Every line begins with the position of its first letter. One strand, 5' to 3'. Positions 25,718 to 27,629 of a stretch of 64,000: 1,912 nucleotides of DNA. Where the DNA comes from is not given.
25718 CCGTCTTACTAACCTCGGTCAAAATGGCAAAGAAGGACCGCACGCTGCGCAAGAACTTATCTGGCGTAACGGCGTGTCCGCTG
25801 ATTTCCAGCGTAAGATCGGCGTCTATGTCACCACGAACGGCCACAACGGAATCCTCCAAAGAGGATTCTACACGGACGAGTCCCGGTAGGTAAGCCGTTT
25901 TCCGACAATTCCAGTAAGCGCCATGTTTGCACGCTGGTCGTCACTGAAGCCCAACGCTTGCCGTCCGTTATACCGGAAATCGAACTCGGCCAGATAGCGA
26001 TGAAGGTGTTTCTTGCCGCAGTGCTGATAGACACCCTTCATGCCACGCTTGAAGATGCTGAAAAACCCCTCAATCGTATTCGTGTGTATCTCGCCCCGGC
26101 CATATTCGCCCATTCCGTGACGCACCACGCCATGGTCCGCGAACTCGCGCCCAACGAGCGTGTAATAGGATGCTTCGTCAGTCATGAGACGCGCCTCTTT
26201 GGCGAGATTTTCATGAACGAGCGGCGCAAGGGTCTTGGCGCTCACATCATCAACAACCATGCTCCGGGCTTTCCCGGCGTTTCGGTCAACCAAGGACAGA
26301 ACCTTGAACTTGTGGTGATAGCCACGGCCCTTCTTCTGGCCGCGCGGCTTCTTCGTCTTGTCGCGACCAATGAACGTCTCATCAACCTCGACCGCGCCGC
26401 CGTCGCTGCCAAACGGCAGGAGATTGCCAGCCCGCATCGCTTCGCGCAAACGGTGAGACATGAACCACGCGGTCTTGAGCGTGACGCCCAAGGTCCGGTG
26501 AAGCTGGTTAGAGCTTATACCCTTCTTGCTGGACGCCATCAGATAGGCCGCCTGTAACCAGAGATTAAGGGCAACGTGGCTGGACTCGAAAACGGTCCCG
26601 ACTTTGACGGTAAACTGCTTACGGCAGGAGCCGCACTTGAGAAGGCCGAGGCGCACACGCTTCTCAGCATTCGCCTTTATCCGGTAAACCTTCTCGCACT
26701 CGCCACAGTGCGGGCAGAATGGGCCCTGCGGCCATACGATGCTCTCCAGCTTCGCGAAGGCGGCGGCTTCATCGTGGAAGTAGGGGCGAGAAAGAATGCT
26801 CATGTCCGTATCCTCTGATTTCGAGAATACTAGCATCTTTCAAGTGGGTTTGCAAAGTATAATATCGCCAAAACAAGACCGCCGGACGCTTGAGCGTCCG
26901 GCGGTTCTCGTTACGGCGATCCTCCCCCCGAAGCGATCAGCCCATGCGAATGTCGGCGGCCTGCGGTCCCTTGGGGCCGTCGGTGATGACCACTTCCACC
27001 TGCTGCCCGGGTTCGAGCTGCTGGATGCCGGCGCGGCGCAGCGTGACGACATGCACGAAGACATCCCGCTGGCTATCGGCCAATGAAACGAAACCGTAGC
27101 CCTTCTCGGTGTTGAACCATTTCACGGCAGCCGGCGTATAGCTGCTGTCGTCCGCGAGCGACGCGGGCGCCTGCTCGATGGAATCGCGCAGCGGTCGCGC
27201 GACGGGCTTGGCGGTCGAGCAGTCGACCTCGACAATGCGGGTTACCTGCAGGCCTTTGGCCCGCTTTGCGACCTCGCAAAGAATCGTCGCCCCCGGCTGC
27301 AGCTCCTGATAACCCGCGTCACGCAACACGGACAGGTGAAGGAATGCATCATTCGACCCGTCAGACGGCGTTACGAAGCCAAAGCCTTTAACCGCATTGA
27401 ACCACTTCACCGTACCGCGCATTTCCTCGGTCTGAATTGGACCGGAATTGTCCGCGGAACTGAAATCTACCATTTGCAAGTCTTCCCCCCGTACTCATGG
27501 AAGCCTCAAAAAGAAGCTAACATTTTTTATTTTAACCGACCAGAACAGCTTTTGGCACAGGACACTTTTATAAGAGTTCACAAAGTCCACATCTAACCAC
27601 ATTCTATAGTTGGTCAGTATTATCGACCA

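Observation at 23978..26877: Recently inserted IS1595-family element about three times normal size, carrying about 1.8 kb of cargo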

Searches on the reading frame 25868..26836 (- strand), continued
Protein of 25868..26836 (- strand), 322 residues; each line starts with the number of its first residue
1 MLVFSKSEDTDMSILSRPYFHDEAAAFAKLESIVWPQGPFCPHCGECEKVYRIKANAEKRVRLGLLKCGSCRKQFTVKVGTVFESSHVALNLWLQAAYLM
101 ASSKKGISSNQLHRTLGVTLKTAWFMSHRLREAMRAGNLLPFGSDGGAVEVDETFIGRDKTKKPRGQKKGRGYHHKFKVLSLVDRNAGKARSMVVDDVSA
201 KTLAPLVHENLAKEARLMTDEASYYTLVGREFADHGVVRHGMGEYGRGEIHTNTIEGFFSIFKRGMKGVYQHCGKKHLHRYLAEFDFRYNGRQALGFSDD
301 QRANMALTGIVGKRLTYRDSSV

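Call 94: search_protein_families(library=padloc, proteins=[L015:6081-6914:-, L073:6105-6881:-, L013:6124-7761:+, L013:7786-8457:-, L012:2055-2801:-, L012:2798-3253:-, L021:3892-4917:-, L044:3986-5362:-, L079:1638-2405:+], max_evalue=0.001)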
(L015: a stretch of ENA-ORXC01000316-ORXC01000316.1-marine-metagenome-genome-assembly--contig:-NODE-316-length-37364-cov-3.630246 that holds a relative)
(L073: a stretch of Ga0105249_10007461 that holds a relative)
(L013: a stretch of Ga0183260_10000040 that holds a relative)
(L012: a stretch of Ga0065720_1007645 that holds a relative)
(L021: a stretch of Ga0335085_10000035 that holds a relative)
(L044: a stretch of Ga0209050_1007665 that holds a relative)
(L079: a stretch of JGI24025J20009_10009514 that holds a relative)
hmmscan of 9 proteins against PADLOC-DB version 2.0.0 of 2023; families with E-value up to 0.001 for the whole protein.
L015:6081-6914:- (277 aa): 0 families

L073:6105-6881:- (258 aa): 2 families
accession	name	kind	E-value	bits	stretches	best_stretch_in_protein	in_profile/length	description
PDLC04353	PDC-M04A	-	6.9e-31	105.4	1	19-245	6-224/232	-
PDLC04354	PDC-M04A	-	1.1e-13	49.5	1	63-246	9-182/190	-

L013:6124-7761:+ (545 aa): 60 families (the best 25 are shown)
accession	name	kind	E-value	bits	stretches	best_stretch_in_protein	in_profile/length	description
PDLC03354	MTase_II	-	1.3e-66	223.3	1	5-372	62-389/425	Type II methyltransferase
PDLC03339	MTase_II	-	3.8e-57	191.8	3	276-367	183-273/399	Type II methyltransferase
PDLC03300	MTase_II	-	8.4e-45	151.1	2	287-367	199-278/302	Type II methyltransferase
PDLC03644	MTase_III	-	1.6e-44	150.6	1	102-367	109-395/542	Type III methyltransferase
PDLC03638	MTase_III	-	3.7e-40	136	1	101-384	430-693/816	Type III methyltransferase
PDLC03636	MTase_III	-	7.2e-38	128.7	2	102-217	96-210/575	Type III methyltransferase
PDLC03633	MTase_III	-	1.1e-34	118.1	2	302-403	290-386/616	Type III methyltransferase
PDLC03371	MTase_II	-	1.2e-34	118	2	278-367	166-254/260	Type II methyltransferase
PDLC03299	MTase_II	-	3.6e-34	116.6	3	282-367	175-261/296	Type II methyltransferase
PDLC03634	MTase_III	-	1e-30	105.2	1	102-341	173-426/621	Type III methyltransferase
PDLC03641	MTase_III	-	7.1e-29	98.8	1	8-347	109-434/657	Type III methyltransferase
PDLC03635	MTase_III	-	7e-28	95.7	2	276-353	482-560/708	Type III methyltransferase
PDLC03637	MTase_III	-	3e-26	90.2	1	101-341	185-435/513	Type III methyltransferase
PDLC03238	MTase_II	-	4.3e-25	86.6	2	279-367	280-365/428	Type II methyltransferase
PDLC03265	MTase_II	-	1e-24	85.6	2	288-367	251-330/333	Type II methyltransferase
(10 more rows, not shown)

L013:7786-8457:- (223 aa): 0 families

L012:2055-2801:- (248 aa): 2 families
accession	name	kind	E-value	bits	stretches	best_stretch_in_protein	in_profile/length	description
PDLC04540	PDC-M24B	-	6.4e-14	50.2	1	26-239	24-246/256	-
PDLC04539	PDC-M24B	-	4e-09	34.4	1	26-208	28-211/255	-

L012:2798-3253:- (151 aa): 0 families

L021:3892-4917:- (341 aa): 0 families

L044:3986-5362:- (458 aa): 24 families
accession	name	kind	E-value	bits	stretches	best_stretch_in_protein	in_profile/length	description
PDLC04009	PD-Lambda-5_A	-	6.8e-126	418.8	2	5-282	5-282/488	-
PDLC03998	PD-Lambda-5_A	-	2.9e-80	268.3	1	5-453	6-463/466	-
PDLC04008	PD-Lambda-5_A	-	6.1e-64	214.5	1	6-450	7-444/449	-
PDLC04007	PD-Lambda-5_A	-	2.4e-55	186.4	1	3-450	3-442/454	-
PDLC04013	PD-Lambda-5_A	-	1.4e-52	177.4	1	7-453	9-435/440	-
PDLC04015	PD-Lambda-5_A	-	5.9e-44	148.9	2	7-217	8-221/463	-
PDLC04016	PD-Lambda-5_A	-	1.4e-38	131.1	2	7-220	9-226/494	-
PDLC04002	PD-Lambda-5_A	-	1.2e-33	115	1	7-263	11-257/471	-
PDLC04011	PD-Lambda-5_A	-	1e-31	108.1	2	8-215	11-218/526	-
PDLC04000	PD-Lambda-5_A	-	1.4e-29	101.5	1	6-336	8-328/428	-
PDLC03999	PD-Lambda-5_A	-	1.4e-29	101.1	1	8-259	11-262/493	-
PDLC04005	PD-Lambda-5_A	-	4.1e-27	93.3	1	4-249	17-272/502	-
PDLC04014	PD-Lambda-5_A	-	1.2e-26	91.7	2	6-220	5-211/456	-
PDLC03994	PD-Lambda-5_A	-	6e-24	82.7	1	7-262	9-254/508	-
PDLC04003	PD-Lambda-5_A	-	1e-23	82.1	1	7-277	8-275/487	-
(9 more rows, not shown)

L079:1638-2405:+ (255 aa): 2 families
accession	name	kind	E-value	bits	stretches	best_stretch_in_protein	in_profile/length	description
PDLC04539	PDC-M24B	-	2.4e-19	67.8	1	24-145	29-148/255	-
PDLC04540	PDC-M24B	-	6.8e-06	23.9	1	26-145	27-145/256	-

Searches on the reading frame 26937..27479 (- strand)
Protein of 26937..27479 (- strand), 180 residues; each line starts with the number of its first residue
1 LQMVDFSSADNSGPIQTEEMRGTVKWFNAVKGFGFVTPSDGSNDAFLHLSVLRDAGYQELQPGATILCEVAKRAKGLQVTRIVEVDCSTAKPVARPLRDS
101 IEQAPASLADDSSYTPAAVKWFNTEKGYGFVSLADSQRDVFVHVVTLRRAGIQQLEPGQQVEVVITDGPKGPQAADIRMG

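Call 39: find_encoding_contigs(protein=window:26937-27479:-, flank=4000, max_places=8)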
Protein window:26937-27479:- (180 aa): no gene with exactly this product is on record in the collection.

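Call 41: find_homologous_proteins(query=window:26937-27479:-, max_evalue=1e-60)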
Query window:26937-27479:- (180 aa): 37 proteins with E <= 1e-60 among 1519 candidates.
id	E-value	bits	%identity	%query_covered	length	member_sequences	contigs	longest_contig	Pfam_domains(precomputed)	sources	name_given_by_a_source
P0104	1.2e-109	382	97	99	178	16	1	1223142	PF00313.29,PF08206.18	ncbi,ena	-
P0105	1.8e-96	339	87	100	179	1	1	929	PF00313.29,PF08206.18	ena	-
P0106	6.9e-96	337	86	99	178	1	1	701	PF00313.29,PF08206.18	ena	-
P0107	1.7e-93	330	87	99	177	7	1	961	PF00313.29,PF08206.18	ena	-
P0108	1.8e-93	329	84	99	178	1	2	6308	PF00313.29,PF08206.18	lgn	-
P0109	8.6e-93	327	87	99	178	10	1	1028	PF00313.29,PF08206.18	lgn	-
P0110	2.7e-92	326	93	89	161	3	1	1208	PF00313.29,PF08206.18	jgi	jgi:CspA family cold shock protein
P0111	3.4e-92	325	83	99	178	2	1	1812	PF00313.29,PF08206.18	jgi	jgi:CspA family cold shock protein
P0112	1.1e-90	320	88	92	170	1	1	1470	PF00313.29,PF08206.18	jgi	jgi:CspA family cold shock protein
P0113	2.9e-90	319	83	99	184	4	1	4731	PF00313.29,PF08206.18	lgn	-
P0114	3.0e-88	312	81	99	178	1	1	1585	PF00313.29,PF08206.18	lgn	-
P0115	3.8e-88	312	88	89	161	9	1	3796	PF00313.29,PF08206.18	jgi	jgi:CspA family cold shock protein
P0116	1.2e-87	310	88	87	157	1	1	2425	PF00313.29,PF08206.18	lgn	-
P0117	1.1e-86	307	78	99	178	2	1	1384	PF00313.29,PF08206.18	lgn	-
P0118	5.2e-86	305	91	87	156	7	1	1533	PF00313.29,PF08206.18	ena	-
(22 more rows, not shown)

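Call 42: find_encoding_contigs(protein=P0104, flank=6000, max_places=6)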
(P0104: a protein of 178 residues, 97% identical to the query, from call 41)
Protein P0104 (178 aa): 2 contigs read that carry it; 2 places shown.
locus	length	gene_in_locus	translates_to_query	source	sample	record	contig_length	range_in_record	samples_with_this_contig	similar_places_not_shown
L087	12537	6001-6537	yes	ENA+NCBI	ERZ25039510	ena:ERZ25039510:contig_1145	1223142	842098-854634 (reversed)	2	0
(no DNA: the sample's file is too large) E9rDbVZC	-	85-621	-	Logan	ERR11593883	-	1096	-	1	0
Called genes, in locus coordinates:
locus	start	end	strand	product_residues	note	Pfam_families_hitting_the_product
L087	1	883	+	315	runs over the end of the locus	PF04055:Radical_SAM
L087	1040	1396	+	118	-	-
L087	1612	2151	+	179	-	-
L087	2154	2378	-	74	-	-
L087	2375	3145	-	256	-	PF04187:Cofac_haem_bdg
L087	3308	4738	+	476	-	PF03600:CitMHS (faint), PF16980:CitMHS_2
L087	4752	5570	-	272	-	PF00582:Usp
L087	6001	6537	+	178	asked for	PF00313:CSD, PF08206:OB_RNB (faint), PF00313:CSD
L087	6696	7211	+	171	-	PF02643:DUF192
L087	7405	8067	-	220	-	PF01596:Methyltransf_3, PF13578:Methyltransf_24, PF13649:Methyltransf_25 (weak)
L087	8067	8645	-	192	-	PF00565:SNase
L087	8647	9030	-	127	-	PF00903:Glyoxalase, PF13468:Glyoxalase_3 (faint), PF13669:Glyoxalase_4, PF18029:Glyoxalase_6 (weak)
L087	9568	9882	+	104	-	PF04800:NDUS4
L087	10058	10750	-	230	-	PF01638:HxlR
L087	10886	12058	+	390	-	PF02771:Acyl-CoA_dh_N (weak), PF02770:Acyl-CoA_dh_M, PF00441:Acyl-CoA_dh_1 (weak), PF08028:Acyl-CoA_dh_2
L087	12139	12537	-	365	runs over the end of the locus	-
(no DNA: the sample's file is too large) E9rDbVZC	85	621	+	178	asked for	PF00313:CSD, PF08206:OB_RNB (faint), PF00313:CSD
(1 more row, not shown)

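Call 90: list_cluster_members(proteins=[P0104, P0017, P0009])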
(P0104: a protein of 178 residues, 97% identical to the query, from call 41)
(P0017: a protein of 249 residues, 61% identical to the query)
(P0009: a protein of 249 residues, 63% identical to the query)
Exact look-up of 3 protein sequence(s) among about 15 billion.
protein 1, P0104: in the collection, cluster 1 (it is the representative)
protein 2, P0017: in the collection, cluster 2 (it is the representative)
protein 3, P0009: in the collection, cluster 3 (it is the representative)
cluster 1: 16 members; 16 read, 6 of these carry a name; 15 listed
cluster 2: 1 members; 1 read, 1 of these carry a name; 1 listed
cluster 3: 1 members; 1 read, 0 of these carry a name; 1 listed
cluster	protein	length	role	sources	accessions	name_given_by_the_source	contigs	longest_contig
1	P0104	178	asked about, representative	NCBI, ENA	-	-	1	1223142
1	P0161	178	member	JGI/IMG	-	CspA family cold shock protein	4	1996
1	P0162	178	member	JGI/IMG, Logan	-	CspA family cold shock protein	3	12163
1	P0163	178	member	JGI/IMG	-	CspA family cold shock protein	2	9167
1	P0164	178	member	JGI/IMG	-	CspA family cold shock protein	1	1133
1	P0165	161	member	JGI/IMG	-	CspA family cold shock protein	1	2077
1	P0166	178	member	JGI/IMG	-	CspA family cold shock protein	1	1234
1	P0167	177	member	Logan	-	-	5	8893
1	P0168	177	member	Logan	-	-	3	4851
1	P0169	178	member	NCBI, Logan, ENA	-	-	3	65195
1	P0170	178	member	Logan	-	-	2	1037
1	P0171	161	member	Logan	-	-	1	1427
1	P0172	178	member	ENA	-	-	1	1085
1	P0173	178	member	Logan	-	-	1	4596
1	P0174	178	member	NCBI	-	-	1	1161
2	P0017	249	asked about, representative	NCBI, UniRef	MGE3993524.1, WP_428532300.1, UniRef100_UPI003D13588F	hypothetical protein [Pseudorhodoplanes sp.] | hypothetical protein n=1 Tax=Pseudorhodoplanes sp. TaxID=1934341 RepID=UPI003D13588F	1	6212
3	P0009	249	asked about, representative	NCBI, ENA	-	-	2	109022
